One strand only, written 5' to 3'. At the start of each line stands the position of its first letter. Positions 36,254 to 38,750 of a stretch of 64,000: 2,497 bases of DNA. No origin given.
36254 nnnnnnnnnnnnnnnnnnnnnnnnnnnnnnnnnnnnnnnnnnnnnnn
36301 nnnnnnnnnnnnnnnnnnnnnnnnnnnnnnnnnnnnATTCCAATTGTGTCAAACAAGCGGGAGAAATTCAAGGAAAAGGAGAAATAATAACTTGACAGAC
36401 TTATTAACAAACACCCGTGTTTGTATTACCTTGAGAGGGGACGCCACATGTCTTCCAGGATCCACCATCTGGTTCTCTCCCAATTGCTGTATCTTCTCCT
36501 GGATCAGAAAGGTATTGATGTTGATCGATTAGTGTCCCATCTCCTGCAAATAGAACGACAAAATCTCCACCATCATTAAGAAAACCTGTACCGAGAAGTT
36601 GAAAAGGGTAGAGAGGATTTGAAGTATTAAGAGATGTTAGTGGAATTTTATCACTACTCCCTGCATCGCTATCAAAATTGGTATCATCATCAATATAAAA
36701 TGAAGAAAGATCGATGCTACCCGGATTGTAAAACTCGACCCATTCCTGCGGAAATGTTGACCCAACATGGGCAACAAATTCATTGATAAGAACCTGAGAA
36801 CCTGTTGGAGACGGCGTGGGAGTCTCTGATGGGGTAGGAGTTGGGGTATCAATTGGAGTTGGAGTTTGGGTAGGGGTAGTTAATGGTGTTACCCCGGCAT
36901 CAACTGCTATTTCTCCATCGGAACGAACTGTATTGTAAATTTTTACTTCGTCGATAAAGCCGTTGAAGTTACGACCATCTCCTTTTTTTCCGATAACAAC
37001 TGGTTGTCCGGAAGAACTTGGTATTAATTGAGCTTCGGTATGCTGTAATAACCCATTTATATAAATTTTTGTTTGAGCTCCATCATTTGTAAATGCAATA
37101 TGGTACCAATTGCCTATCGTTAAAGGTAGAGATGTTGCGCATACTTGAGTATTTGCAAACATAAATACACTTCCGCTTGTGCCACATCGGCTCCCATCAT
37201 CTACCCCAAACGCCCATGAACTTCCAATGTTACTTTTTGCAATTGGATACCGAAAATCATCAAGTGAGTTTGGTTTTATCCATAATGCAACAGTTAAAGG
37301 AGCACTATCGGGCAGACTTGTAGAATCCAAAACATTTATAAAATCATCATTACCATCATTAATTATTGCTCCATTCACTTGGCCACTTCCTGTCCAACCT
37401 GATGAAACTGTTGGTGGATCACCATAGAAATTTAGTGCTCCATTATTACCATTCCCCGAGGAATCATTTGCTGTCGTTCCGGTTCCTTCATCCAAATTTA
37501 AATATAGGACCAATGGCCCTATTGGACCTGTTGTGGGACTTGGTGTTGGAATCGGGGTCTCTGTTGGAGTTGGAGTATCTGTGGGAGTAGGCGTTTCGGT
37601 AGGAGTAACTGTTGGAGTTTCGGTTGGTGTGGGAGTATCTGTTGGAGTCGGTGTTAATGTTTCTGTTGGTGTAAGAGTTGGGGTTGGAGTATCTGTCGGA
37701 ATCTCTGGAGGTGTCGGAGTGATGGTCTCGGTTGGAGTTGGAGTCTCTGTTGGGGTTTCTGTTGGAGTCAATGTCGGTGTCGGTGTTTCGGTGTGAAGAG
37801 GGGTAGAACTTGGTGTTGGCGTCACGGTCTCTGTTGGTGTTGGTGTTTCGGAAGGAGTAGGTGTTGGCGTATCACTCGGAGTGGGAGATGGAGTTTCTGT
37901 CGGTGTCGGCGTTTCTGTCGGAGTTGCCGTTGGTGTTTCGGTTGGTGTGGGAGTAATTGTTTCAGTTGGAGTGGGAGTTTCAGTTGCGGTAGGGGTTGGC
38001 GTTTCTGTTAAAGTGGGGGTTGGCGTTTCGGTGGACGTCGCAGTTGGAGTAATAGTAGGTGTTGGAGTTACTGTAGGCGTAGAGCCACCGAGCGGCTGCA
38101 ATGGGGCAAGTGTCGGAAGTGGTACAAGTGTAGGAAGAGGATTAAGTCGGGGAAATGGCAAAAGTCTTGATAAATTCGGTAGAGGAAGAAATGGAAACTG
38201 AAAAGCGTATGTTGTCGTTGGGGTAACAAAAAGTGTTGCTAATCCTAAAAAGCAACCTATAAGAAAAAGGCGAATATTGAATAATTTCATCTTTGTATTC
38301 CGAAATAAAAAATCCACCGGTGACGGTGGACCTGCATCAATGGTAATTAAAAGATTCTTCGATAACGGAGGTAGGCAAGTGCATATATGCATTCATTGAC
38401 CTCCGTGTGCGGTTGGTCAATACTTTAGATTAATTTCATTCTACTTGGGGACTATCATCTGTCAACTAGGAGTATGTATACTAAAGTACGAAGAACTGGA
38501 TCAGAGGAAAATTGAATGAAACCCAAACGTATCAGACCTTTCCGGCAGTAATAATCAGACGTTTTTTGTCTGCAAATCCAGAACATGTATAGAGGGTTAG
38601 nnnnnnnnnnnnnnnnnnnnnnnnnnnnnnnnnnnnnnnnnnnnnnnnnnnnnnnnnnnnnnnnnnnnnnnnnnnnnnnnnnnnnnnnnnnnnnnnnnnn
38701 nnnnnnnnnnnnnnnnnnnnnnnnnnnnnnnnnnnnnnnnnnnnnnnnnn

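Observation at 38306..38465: Leader motif copy A upstream of the LamG/lamin-tail TP-repeat protein gene, with SD sequestration and an intrinsic terminator inside the annotated N-terminal extension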

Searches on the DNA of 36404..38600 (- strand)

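Call 4: search_rna_families(source=window, start=38150, end=38600, threshold=evalue, max_evalue=10, show_alignments=3)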
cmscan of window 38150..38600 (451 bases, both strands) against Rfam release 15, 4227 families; matches with E-value up to 10: 4.
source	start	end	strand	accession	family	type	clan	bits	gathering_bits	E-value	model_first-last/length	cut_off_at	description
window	38242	38337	+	RF02155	NCRUPAR_2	Gene; lncRNA;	-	22.1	80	2.7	1-99/99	no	Non-protein coding RNA, upstream of F2R/PAR1 conserved region 2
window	38303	38397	-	RF02969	DUF3800-I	Gene; sRNA;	-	20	44.2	1.2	1-115/115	no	DUF3800-I RNA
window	38304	38360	-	RF01859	Phe_leader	Cis-reg; leader;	-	18.3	55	1.6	1-125/125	no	Phenylalanine leader peptide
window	38202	38234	+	RF01389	isrF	Gene; sRNA;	-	8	40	4.4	136-179/292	no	isrF Hfq binding RNA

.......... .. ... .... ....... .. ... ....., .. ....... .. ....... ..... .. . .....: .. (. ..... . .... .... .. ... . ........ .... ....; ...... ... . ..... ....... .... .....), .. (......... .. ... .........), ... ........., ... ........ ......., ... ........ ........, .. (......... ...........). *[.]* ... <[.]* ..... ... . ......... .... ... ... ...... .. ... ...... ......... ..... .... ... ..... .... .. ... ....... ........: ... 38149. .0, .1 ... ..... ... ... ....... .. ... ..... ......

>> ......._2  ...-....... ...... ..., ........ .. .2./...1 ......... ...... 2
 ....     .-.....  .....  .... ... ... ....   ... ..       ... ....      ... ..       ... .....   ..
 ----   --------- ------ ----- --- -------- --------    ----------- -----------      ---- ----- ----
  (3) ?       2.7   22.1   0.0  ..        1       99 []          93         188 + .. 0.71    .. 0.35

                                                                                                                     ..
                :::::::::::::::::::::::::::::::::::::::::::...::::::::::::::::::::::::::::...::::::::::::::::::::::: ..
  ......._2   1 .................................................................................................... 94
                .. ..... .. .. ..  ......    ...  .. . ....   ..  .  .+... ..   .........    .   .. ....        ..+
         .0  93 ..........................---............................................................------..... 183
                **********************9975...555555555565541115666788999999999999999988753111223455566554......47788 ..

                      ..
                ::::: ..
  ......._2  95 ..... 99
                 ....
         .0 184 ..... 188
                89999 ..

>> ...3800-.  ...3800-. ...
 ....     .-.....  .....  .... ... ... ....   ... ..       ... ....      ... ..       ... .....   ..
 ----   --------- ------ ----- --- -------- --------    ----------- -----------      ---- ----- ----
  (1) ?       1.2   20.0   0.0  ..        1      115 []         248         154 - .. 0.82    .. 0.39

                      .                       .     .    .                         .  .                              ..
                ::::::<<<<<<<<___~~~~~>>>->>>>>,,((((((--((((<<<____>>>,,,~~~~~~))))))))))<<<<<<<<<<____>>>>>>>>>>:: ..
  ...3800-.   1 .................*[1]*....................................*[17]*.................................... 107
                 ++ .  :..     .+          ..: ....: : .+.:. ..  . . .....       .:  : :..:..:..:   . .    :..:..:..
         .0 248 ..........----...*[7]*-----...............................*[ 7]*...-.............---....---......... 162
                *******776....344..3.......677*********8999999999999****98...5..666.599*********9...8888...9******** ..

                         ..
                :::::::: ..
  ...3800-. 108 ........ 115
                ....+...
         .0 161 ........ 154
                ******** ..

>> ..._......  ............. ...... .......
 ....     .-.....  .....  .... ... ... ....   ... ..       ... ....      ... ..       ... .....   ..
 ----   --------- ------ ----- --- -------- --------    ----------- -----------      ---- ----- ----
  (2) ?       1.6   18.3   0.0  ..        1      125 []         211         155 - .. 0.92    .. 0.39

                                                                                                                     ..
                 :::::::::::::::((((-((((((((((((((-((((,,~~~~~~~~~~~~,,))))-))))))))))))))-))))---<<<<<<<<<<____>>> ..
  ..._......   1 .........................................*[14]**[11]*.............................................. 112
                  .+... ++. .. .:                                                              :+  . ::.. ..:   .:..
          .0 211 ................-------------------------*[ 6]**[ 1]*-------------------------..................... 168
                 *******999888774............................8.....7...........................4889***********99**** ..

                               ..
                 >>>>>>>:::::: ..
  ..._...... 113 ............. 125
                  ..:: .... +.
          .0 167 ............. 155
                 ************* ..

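Call 35: build_rna_model(alignment_id=A2, structure=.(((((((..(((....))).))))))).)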
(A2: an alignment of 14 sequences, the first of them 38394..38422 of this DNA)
Model R1 built from alignment A2 (14 sequences, 29 columns); structure: as given.
model positions 29; base pairs 10; branch points 0; effective number of sequences 14; information 1.183 bits per position. Calibrated on 0.2 Mb of random sequence (short: E-values are rough).
structure used (alignment columns):
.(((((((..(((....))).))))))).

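Call 36: search_with_rna_model(model_id=R1, sources=[window, L001, L002, L003, L004, L005, L006, L007, L008, L009, L010, L011, L012, L013, L014, L015, L016, L017, L018, L019, L020, L021, L022, L023, L024, L025, L026], max_evalue=10)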
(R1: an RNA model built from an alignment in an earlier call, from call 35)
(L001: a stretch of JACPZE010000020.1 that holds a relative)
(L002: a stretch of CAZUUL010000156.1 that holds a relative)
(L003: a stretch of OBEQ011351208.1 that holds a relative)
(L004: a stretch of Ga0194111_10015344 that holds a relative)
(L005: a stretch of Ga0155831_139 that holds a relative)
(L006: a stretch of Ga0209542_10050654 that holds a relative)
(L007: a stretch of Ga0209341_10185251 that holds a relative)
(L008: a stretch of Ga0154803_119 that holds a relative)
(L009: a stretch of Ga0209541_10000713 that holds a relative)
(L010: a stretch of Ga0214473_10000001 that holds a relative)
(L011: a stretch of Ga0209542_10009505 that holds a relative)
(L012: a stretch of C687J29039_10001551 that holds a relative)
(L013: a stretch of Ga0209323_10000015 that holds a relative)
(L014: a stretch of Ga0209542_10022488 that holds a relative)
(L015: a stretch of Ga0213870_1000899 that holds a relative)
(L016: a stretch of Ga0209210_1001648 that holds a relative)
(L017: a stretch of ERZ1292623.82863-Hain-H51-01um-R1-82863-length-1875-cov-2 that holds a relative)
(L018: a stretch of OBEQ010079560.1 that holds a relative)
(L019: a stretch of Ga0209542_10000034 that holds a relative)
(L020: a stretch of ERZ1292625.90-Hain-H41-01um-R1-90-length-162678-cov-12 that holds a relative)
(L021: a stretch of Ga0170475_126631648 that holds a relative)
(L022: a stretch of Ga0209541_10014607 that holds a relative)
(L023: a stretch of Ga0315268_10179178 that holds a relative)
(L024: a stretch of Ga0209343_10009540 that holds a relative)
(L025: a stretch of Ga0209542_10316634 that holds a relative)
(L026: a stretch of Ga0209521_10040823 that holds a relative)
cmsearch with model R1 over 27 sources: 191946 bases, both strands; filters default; matches with E-value up to 10: 19.
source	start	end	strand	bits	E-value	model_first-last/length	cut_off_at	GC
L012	1849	1877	+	42.3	1.5e-09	1-29/29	no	0.62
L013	2802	2830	+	42.3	1.5e-09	1-29/29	no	0.62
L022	1122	1150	+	42.3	1.5e-09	1-29/29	no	0.48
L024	2819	2847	+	42.3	1.5e-09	1-29/29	no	0.48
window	49854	49882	-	41.3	3e-09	1-29/29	no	0.55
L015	2826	2854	+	39.8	8.4e-09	1-29/29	no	0.55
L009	764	792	+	39.6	9.6e-09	1-29/29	no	0.52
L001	2730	2758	+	38.3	2.5e-08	1-29/29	no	0.55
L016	2849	2877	+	38.2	2.6e-08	1-29/29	no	0.55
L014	2849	2877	+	37.7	3.6e-08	1-29/29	no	0.52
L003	2281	2309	+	37.6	3.9e-08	1-29/29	no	0.52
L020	2825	2853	+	37.3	4.8e-08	1-29/29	no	0.55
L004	2697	2725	+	37.1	5.6e-08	1-29/29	no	0.59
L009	2783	2811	+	36.1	1.1e-07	1-29/29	no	0.66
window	43407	43435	-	35.3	2e-07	1-29/29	no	0.52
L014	4530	4556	+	13.2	0.99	1-29/29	no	0.67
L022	1181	1227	-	11.7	2.9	1-29/29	no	0.47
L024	2878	2924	-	11.7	2.9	1-29/29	no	0.47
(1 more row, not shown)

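Call 43: search_with_rna_model(model_id=R1, sources=[L027, L028, L029], max_evalue=10, filters=off)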
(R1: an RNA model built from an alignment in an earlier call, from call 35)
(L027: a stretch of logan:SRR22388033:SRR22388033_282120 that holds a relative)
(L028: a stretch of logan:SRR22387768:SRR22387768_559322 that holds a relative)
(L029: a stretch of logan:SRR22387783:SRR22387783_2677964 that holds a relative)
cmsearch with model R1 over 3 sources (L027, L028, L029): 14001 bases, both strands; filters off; matches with E-value up to 10: 14.
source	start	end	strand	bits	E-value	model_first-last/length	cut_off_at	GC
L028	1276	1304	+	12.7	0.1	1-29/29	no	0.48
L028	1080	1106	+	9.9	0.74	1-29/29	no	0.48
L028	4731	4752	+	9.2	1.2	1-29/29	no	0.5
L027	2851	2879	+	8.9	1.5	1-29/29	no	0.48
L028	1038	1064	+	8.7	1.7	1-29/29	no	0.22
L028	5171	5192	-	8.6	1.8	1-29/29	no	0.36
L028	4150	4173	+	8.1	2.5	1-29/29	no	0.46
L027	1434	1451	+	7.6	3.6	1-29/29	no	0.44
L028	3514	3550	+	7.5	3.9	1-29/29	no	0.46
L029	1372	1397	-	7.2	4.6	1-29/29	no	0.35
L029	2468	2498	+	6.8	6.1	1-29/29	no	0.52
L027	498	520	+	6.8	6.3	1-29/29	no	0.52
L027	2951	2972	-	6.5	8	1-29/29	no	0.59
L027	2951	2972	+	6.1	10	1-29/29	no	0.59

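Call 54: search_with_rna_model(model_id=R1, sources=[L030, L031, L032, L033, L034, L035], max_evalue=1, filters=off)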
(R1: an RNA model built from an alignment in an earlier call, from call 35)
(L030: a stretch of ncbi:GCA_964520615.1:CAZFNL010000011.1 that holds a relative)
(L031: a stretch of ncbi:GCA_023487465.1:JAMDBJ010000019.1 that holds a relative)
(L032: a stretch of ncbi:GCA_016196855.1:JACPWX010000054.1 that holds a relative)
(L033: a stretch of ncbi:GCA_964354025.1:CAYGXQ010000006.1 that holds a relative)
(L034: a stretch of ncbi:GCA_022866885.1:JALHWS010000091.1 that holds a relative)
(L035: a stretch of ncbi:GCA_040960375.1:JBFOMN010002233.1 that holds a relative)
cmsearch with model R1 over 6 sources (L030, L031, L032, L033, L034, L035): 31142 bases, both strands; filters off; matches with E-value up to 1: 11.
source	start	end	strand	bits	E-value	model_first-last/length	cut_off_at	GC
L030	39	67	+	42.8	1.7e-10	1-29/29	no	0.55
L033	1534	1562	+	42.5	2.1e-10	1-29/29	no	0.52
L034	1525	1553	+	42.5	2.1e-10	1-29/29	no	0.52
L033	3180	3208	+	34.8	4.6e-08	1-29/29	no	0.52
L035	414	442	+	33.1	1.5e-07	1-29/29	no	0.55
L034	3186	3214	+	32.1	3e-07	1-29/29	no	0.55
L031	3194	3222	+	28.2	4.6e-06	1-29/29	no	0.45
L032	623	648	+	26.5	1.4e-05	1-29/29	no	0.69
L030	3180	3208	+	20.3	0.0011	1-29/29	no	0.48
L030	1293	1314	+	11.5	0.53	1-29/29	no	0.36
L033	1393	1423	-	10.6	0.99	1-29/29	no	0.58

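Call 69: search_with_rna_model(model_id=R1, sources=[L036, L037], max_evalue=5, filters=off)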
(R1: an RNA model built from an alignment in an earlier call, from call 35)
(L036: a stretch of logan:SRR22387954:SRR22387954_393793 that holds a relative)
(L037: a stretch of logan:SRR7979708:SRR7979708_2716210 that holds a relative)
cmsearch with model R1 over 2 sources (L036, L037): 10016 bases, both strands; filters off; matches with E-value up to 5: 7.
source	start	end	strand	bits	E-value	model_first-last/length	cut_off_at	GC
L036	2462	2490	+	12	0.12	1-29/29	no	0.48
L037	1063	1085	+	9.7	0.59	4-26/29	no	0.61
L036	1221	1239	+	9.4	0.71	1-29/29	no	0.32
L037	1145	1172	+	7.6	2.6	1-29/29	no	0.54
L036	1403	1430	+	7.1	3.8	1-29/29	no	0.61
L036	1082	1096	+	7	4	1-29/29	no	0.53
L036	3378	3404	+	6.9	4.3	1-29/29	no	0.44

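Call 74: build_rna_model(alignment_id=A4, structure=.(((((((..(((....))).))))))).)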
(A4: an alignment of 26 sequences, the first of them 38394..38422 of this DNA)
Model R2 built from alignment A4 (26 sequences, 29 columns); structure: as given.
model positions 29; base pairs 10; branch points 0; effective number of sequences 26; information 1.071 bits per position. Calibrated on 0.2 Mb of random sequence (short: E-values are rough).
structure used (alignment columns):
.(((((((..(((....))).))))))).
